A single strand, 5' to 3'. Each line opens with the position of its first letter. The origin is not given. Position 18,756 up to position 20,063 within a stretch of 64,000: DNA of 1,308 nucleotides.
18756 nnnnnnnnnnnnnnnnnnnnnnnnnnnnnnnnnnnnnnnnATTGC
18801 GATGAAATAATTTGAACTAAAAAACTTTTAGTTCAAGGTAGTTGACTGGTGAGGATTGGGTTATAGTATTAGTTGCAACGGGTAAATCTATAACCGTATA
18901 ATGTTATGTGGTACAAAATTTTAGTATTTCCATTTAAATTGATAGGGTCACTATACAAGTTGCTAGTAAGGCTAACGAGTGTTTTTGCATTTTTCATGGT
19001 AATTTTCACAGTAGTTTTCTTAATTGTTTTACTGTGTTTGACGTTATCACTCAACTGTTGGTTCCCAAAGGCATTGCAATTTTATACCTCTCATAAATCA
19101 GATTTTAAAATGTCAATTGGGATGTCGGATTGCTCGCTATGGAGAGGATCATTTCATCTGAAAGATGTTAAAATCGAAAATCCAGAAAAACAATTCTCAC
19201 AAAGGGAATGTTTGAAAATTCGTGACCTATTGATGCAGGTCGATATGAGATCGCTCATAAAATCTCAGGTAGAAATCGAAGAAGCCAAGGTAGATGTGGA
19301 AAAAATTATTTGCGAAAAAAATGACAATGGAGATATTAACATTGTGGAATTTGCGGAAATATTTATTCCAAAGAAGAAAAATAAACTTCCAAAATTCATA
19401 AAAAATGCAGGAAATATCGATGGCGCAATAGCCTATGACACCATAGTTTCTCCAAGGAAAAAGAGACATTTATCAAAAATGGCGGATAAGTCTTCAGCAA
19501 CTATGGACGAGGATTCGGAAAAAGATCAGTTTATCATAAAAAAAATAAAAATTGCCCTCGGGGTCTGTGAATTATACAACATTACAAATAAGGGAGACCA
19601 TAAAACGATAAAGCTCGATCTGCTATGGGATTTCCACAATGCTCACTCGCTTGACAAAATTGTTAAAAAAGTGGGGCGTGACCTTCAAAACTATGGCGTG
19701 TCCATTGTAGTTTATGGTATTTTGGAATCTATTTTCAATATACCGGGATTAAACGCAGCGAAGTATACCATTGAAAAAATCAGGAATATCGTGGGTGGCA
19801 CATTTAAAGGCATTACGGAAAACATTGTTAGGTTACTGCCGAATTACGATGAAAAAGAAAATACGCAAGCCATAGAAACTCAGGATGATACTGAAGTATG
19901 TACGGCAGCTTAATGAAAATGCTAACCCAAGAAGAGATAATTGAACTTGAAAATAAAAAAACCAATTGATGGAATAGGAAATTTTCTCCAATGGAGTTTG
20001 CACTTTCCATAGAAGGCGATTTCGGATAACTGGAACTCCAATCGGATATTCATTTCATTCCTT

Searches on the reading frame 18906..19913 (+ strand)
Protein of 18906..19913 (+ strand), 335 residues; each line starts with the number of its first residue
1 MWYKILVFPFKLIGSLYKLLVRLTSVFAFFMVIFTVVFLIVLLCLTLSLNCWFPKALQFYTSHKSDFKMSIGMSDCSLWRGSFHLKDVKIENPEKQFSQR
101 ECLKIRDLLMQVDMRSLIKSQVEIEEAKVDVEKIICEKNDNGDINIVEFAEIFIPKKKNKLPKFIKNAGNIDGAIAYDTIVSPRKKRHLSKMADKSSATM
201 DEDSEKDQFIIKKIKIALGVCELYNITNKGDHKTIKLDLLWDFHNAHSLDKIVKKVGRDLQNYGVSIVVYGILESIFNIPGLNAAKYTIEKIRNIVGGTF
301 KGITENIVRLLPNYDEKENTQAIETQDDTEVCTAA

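Call 87: search_protein_families(library=pfam, proteins=[window:18906-19913:+], max_evalue=0.001)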
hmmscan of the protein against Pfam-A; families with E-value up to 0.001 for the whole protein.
window:18906-19913:+ (335 aa): 1 family
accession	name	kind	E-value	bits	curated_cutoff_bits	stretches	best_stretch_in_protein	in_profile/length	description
PF05359.17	DUF748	-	0.0003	19.4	50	1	31-165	18-153/1037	Domain of Unknown Function (DUF748)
